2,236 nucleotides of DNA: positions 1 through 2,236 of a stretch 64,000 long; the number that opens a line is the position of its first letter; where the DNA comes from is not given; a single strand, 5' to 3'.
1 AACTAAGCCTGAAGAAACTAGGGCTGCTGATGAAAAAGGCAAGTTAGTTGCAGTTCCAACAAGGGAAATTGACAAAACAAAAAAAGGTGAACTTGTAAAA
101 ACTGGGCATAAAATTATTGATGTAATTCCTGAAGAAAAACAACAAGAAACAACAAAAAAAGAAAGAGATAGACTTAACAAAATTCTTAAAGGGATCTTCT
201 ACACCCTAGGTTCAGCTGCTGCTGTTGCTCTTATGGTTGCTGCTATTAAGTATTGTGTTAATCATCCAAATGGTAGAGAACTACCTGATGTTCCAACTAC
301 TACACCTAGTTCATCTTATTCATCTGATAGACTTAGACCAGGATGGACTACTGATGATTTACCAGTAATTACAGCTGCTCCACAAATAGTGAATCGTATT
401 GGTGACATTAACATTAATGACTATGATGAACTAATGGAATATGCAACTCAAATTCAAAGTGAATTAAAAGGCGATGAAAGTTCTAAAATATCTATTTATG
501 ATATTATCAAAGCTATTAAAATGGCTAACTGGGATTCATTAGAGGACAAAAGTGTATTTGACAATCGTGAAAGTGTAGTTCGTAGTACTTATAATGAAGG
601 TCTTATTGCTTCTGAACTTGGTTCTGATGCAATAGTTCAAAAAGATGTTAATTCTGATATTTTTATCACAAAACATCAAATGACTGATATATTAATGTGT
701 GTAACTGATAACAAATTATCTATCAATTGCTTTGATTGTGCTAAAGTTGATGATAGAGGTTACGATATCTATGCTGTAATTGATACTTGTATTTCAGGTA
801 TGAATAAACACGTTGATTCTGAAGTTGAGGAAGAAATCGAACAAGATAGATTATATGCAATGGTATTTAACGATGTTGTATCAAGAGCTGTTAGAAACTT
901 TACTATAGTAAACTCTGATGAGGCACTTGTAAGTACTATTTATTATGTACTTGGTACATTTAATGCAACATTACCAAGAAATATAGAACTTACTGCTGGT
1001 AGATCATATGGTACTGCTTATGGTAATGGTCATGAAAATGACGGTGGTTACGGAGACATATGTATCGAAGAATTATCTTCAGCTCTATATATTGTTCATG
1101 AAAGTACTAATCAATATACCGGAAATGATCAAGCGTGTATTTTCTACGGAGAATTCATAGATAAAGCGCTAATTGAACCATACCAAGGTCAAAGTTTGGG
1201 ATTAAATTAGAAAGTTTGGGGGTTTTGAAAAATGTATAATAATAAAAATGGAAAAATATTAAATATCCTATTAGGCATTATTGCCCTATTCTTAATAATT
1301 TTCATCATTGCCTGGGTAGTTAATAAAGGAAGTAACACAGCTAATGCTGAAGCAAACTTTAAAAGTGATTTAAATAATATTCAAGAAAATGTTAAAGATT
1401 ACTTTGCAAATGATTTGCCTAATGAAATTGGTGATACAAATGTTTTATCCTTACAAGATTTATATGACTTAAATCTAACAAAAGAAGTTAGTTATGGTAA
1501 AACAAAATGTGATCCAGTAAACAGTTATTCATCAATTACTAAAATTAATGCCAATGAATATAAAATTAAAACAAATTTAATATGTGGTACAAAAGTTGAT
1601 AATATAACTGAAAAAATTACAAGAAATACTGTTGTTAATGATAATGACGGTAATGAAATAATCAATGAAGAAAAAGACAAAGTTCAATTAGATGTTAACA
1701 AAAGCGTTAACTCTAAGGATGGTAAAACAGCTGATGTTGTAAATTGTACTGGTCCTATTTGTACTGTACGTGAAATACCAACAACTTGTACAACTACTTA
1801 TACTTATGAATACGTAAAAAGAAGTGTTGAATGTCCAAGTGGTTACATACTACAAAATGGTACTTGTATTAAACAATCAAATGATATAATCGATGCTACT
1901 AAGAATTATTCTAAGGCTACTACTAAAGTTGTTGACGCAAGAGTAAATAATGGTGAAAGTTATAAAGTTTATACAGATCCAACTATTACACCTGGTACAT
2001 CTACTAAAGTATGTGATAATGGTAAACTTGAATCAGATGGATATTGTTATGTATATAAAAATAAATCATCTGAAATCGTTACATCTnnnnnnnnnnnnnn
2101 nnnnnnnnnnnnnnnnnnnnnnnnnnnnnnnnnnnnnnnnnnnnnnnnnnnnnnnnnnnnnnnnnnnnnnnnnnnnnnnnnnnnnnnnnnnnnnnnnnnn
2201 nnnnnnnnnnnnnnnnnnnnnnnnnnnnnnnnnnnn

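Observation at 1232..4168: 978-aa membrane-anchored protein built almost entirely from about 26 two-cysteine modules (CP[DS]GYT[KR]xGNxCY)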

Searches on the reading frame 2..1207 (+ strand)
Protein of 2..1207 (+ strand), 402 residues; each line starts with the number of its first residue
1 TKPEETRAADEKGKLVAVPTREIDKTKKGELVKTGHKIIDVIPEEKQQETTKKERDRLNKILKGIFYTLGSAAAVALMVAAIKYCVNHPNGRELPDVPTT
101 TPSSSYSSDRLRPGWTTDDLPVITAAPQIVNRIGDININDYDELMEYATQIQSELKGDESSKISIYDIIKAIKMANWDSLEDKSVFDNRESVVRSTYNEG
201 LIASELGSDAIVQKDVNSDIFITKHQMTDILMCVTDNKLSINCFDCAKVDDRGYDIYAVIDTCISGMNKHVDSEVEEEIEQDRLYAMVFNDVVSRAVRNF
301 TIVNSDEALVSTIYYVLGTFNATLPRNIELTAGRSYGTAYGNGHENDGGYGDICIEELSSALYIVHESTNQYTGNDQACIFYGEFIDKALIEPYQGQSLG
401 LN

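Call 4: search_protein_families(library=pfam, proteins=[window:233-1207:+], max_evalue=1)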
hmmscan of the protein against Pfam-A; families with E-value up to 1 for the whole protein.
window:233-1207:+ (325 aa): 0 families

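Call 5: search_protein_families(library=ncbifam, proteins=[window:233-1207:+], max_evalue=1)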
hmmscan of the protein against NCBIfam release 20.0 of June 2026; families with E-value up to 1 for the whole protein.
window:233-1207:+ (325 aa): 0 families

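Call 36: search_protein_families(library=phrogs, proteins=[window:2-1207:+], max_evalue=0.01)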
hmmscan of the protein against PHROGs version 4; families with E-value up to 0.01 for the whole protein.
window:2-1207:+ (402 aa): 0 families

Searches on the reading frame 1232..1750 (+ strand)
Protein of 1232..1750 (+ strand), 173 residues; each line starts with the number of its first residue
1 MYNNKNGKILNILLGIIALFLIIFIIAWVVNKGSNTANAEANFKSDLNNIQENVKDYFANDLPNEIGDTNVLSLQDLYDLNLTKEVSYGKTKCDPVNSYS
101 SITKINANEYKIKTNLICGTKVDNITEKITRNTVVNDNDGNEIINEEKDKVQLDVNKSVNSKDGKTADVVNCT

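Call 52: search_protein_representatives(alignment_id=A5)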
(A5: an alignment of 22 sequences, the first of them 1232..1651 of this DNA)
Query: 22 sequences, 142 profile positions. Proteins with E-value up to 0.001 (for the whole library): 2080; up to 1e-10: 903; up to 1e-30: 181. The best 150 are listed.
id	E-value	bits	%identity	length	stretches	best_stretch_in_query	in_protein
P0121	7.9e-55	200.6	-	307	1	1-142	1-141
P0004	2.1e-51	189.5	-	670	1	1-141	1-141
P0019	9.3e-50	184.1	-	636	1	1-141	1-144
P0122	2.6e-49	182.7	-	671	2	1-139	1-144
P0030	5.6e-49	181.6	-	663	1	2-142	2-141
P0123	1.1e-48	180.6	-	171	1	5-142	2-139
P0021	1.3e-48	180.4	-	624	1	4-142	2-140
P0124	3.4e-48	179.1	-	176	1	1-136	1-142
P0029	1.6e-46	173.6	-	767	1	1-141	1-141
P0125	2.8e-46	172.9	-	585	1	1-140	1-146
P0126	5.7e-46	171.9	-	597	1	1-141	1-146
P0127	6.4e-45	168.5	-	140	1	1-116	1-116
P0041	8.1e-45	168.1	-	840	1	1-139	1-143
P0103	9.0e-45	168.0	-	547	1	1-141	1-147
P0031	1.0e-44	167.8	-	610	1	1-141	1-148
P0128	4.9e-44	165.6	-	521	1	4-142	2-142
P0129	9.0e-44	164.8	-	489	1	6-137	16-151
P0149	8.3e-38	145.4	-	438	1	1-141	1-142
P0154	1.7e-37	144.4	-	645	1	1-140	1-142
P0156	6.1e-37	142.6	-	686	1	3-141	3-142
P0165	6.6e-36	139.2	-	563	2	1-138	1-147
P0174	5.9e-35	136.2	-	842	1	5-140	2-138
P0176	6.6e-35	136.0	-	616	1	7-138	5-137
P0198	2.0e-33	131.2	-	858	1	5-138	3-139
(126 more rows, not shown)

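Call 55: search_protein_families(library=pfam, proteins=[P0122, P0128, P0129, P0154, P0156, P0174, P0176, P0198, P0165, P0149], max_evalue=0.01)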
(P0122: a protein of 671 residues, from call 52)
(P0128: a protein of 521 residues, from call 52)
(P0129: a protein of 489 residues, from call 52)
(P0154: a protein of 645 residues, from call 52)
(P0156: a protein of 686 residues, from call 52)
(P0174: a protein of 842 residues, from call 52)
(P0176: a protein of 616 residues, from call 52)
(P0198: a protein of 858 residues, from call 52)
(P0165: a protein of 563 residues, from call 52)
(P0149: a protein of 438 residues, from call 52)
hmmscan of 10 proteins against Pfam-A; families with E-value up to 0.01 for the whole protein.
P0122 (671 aa): 3 families
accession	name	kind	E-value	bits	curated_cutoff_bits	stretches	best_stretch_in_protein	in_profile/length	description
PF02368.24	Big_2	-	1.7e-27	95.6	22.8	3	433-507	1-75/79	Bacterial Ig-like domain (group 2)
PF21461.3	HL_N-beta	-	0.00025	21.2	27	0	473-504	19-49/57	Hyaluronate lyase, N-terminal beta-sheet domain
PF22359.2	Big-like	-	0.00037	21.1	27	1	543-587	2-46/48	Bacterial Ig-like domain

P0128 (521 aa): 2 families
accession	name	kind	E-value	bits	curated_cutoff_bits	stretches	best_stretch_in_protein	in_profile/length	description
PF09479.16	Flg_new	-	6.4e-16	58.7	27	1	192-253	1-65/65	Listeria-Bacteroides repeat domain (List_Bact_rpt)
PF18998.6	Flg_new_2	-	0.0022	18.4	23.6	1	192-257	1-72/73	Divergent InlB B-repeat domain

P0129 (489 aa): 0 families

P0154 (645 aa): 0 families

P0156 (686 aa): 0 families

P0174 (842 aa): 0 families

P0176 (616 aa): 0 families

P0198 (858 aa): 0 families

P0165 (563 aa): 1 family
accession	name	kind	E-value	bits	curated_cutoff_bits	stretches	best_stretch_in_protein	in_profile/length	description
PF09479.16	Flg_new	-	4.4e-24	84.8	27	2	220-282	1-65/65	Listeria-Bacteroides repeat domain (List_Bact_rpt)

P0149 (438 aa): 0 families

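Call 58: find_encoding_contigs(protein=P0174, flank=8000, max_places=2)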
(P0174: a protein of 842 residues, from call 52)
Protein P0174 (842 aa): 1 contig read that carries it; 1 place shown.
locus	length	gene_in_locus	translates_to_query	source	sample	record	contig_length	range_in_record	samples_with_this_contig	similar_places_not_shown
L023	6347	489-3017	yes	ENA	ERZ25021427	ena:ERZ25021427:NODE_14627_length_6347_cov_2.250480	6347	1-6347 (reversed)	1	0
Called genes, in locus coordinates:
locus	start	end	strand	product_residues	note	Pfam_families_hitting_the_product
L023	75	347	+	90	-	PF01713:Smr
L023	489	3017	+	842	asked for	-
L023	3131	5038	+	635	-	PF02518:HATPase_c, PF00204:DNA_gyraseB, PF01751:Toprim, PF00986:DNA_gyraseB_C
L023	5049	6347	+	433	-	?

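Call 59: find_encoding_contigs(protein=P0128, flank=8000, max_places=2)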
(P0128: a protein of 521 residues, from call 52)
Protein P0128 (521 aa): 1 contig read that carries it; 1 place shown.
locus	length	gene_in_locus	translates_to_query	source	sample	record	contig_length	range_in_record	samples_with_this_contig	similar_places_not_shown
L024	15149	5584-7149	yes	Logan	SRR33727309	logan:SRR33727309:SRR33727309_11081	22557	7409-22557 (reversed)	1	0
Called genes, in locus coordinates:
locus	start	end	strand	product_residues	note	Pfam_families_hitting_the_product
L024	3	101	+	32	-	?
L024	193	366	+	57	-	PF10957:Spore_Cse60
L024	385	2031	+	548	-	PF01943:Polysacc_synt, PF03023:MurJ, PF01554:MatE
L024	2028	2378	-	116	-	-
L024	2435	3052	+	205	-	PF02390:Methyltransf_4, PF13649:Methyltransf_25 (weak)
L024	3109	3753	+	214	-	-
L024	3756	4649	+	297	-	-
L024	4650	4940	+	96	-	-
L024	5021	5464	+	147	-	PF12732:YtxH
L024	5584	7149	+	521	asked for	PF09479:Flg_new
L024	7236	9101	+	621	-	PF12733:Cadherin-like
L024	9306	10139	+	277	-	PF04383:KilA-N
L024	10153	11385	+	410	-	PF00579:tRNA-synt_1b, PF22421:SYY_C-terminal, PF01479:S4 (weak)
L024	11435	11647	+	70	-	-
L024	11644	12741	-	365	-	PF01098:FTSW_RODA_SPOVE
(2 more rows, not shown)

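Call 61: find_homologous_proteins(query=A5, max_evalue=0.001)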
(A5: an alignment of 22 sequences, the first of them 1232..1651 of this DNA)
Query A5 (22 sequences) (140 aa, profile of the alignment): 34 proteins with E <= 0.001 among 1565 candidates.
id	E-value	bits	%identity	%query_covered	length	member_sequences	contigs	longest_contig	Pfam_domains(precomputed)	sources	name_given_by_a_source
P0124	1.1e-47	179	27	79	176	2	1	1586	PF12997.13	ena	-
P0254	4.2e-47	177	35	62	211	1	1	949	-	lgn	-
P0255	1.8e-46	175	27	66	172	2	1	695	-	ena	-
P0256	8.8e-46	173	32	70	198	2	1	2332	-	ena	-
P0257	2.1e-45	172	28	67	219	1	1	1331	-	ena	-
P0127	2.0e-44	169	58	91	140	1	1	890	-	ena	-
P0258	3.0e-44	168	31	67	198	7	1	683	-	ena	-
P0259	3.9e-44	168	23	55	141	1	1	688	-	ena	-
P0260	9.9e-44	166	28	66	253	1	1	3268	-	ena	-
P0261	2.9e-43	165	32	83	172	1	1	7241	-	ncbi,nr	ncbi:MAG: hypothetical protein SOZ04_02605, partial [Bacilli bacterium]|nr:hypothetical protein [Bac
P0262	8.4e-43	163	31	84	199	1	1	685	-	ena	-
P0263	1.8e-42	162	31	84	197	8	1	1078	-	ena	-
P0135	1.3e-41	159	36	70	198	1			-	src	-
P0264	2.4e-41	159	33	59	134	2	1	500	-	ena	-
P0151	3.0e-37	145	28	61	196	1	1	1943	-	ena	-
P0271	1.6e-30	123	34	87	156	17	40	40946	-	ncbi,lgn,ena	-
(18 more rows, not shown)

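Call 63: search_protein_families(library=pfam, proteins=[P0124, P0121, P0271, window:1232-1750:+], max_evalue=5)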
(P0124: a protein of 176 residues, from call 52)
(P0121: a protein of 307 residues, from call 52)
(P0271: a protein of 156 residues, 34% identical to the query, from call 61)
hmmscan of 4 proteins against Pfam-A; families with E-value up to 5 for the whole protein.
P0124 (176 aa): 1 family
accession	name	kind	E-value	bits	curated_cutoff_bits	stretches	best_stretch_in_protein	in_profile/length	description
PF12997.12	DUF3881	-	2.3e-15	57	27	1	132-171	245-283/283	Domain of unknown function, E. rectale Gene description (DUF3881)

P0121 (307 aa): 2 families
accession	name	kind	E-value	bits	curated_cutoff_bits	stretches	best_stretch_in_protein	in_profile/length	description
PF19592.4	DUF6097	-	0.12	13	27.5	1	6-57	58-109/152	Family of unknown function (DUF6097)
PF25184.1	YxzE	-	4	9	40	0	14-39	4-29/65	YxzE-like putative bacteriocin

P0271 (156 aa): 4 families
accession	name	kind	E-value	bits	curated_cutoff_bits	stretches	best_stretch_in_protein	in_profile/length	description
PF13061.11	DUF3923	-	0.014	15.9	25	1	14-32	44-62/65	Protein of unknown function (DUF3923)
PF13623.11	SurA_N_2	-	0.02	15.2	28.5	1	14-110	11-114/145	SurA-like N-terminal domain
PF10365.15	DUF2436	-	0.087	13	25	1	96-148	65-115/164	Domain of unknown function (DUF2436)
PF16118.10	DUF4834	-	0.17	13.3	27.8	1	17-82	2-67/99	Domain of unknown function (DUF4834)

window:1232-1750:+ (173 aa): 3 families
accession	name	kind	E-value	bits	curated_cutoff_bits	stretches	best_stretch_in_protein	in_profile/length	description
PF18224.6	ToxB_N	-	0.024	15.1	25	1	91-125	15-50/61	ToxB N-terminal domain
PF09966.14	DUF2200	-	0.038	14.6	22.8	1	99-133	57-90/111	Uncharacterized protein conserved in bacteria (DUF2200)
PF19483.4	DUF6019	-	0.11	13.1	23.6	1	16-53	13-50/63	Family of unknown function (DUF6019)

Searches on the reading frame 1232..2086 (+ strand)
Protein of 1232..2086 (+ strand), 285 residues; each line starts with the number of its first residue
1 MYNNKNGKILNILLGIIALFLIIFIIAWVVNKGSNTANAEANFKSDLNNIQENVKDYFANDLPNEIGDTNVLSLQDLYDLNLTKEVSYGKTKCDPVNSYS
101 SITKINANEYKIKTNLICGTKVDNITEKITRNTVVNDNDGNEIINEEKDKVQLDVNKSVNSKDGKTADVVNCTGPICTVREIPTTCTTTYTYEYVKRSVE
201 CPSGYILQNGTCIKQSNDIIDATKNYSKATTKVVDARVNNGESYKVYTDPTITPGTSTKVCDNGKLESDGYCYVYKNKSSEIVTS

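Call 50: predict_structure(alignment_id=A4)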
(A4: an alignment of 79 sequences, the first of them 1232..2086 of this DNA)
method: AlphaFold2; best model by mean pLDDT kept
length: 285 residues; sequences in the alignment: 79
mean_pLDDT: 75.9   pTM: 0.46
mean pLDDT of the five models: 75.9, 74.0, 72.1, 71.0, 70.6
residues with pLDDT >= 90: 101; 70-90: 84; 50-70: 53; < 50: 47
segments of 3 or more residues with pLDDT < 50: 172-192, 224-226, 228-230, 247-255
pLDDT, mean of each block of 10 residues (from residue 1): 67 93 90 80 96 94 93 98 95 97 92 97 95 75 74 60 61 42 41 60 87 72 50 53 49 55 84 80 62
secondary structure, 60 per line:
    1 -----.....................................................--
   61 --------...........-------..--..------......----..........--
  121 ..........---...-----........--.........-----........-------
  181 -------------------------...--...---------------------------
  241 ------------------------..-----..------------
elements in order: H6-58 E69-73 H74-79 E99-104 E109-118 E121-130 E134-136 E142-145 H146-149 E152-160 E166-173 E206-208 E211-213

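Call 53: fold_search(model_id=the predicted structure, library=pdb)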
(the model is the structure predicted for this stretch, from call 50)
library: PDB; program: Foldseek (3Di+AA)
matches with E <= 10: 807; with E <= 0.001: 0
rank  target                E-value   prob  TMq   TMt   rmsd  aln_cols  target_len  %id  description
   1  2lme_MODEL_1_A        9.6e-02  0.96  0.22  0.48   4.7       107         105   10  Solid-state NMR structure of the membrane anchor domain of the trimeric autotransporter YadA (released 2012-11-07)
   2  9kgy_A                1.2e-01  0.69  0.17  0.34  10.5       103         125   14  Crystal structure of a de novo designed monomeric mainly-beta protein B10 (orthorhombic) (released 2025-07-02)
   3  7wzg_C                2.8e-01  0.33  0.12  0.14  12.4        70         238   10  Cypemycin N-terminal methyltransferase CypM (released 2023-02-22)
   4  2q78_B                2.8e-01  0.20  0.14  0.25   9.1       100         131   14  Crystal structure of a thioesterase-like protein (tm0581) from thermotoga maritima msb8 at 2.20 A resolution (released 2007-06-19)
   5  8a98_S                2.9e-01  0.25  0.12  0.21   7.2        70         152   11  CRYO-EM STRUCTURE OF LEISHMANIA MAJOR 80S RIBOSOME : snoRNA MUTANT (released 2023-10-11)
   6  2o5u_C                2.9e-01  0.06  0.09  0.16  11.0       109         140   10  Crystal structure of the PA5185 protein from Pseudomonas Aeruginosa strain PAO1- orthorhombic form (C222). (released 2007-12-18)
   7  6az3_S                3.1e-01  0.28  0.12  0.20   7.2        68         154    9  Cryo-EM structure of of the large subunit of Leishmania ribosome bound to paromomycin (released 2017-12-06)
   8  7wzg_D                3.1e-01  0.28  0.12  0.14  14.7        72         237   12  Cypemycin N-terminal methyltransferase CypM (released 2023-02-22)
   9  5oqm_d                3.1e-01  0.14  0.14  0.10  19.3       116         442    9  STRUCTURE OF YEAST TRANSCRIPTION PRE-INITIATION COMPLEX WITH TFIIH AND CORE MEDIATOR (released 2018-05-09)
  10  5bvt                  3.1e-01  0.11  0.08  0.14  12.6        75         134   15  Palmitate-bound pFABP5 (released 2015-08-05)
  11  3b2h                  3.3e-01  0.12  0.11  0.20  10.9        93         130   12  Iodide derivative of human LFABP at high resolution (released 2012-06-20)
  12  7apk_E                3.5e-01  0.35  0.16  0.09  16.1       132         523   11  Structure of the human THO - UAP56 complex (released 2020-12-16)
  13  7znk_E                3.5e-01  0.35  0.16  0.09  16.1       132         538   11  Structure of an endogenous human TREX complex bound to mRNA (released 2023-05-03)
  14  6do6_MODEL_1_A        3.5e-01  0.12  0.12  0.21  10.8       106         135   11  NMR solution structure of wild type apo hFABP1 at 308 K (released 2018-12-26)
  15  7apk_e                3.7e-01  0.33  0.16  0.09  16.1       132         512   11  Structure of the human THO - UAP56 complex (released 2020-12-16)
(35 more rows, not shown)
